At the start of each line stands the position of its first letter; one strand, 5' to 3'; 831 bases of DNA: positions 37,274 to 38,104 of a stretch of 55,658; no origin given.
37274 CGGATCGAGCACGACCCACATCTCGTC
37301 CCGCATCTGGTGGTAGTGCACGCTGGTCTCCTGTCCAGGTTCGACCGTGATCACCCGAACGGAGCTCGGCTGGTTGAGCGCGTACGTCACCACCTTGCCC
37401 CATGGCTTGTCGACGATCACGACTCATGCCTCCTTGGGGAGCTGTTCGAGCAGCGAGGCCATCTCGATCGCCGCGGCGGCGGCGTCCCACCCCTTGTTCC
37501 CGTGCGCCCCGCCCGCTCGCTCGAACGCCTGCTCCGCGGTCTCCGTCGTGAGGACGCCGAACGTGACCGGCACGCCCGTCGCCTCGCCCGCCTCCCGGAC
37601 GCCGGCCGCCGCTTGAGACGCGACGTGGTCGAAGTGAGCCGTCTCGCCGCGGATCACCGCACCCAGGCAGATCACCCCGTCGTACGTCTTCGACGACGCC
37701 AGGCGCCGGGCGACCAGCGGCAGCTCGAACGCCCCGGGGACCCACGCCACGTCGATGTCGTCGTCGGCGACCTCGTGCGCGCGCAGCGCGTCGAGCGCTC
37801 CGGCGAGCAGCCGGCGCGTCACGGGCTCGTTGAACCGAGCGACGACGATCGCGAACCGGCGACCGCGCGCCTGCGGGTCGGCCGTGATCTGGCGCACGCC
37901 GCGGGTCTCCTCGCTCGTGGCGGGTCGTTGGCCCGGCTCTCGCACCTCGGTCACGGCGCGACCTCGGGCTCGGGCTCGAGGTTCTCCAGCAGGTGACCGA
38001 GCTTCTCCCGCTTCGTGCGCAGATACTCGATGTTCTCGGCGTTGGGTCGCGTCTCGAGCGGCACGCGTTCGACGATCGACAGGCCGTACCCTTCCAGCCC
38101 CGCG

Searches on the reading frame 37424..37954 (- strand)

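Call 58: search_protein_families(library=pfam, proteins=[window:37424-37954:-])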
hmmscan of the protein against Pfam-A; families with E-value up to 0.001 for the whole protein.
window:37424-37954:- (176 aa): 1 family
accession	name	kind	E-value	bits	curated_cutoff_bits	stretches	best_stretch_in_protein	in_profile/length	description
PF00885.24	DMRL_synthase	-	1.4e-56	190.7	26.7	1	33-169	3-138/139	6,7-dimethyl-8-ribityllumazine synthase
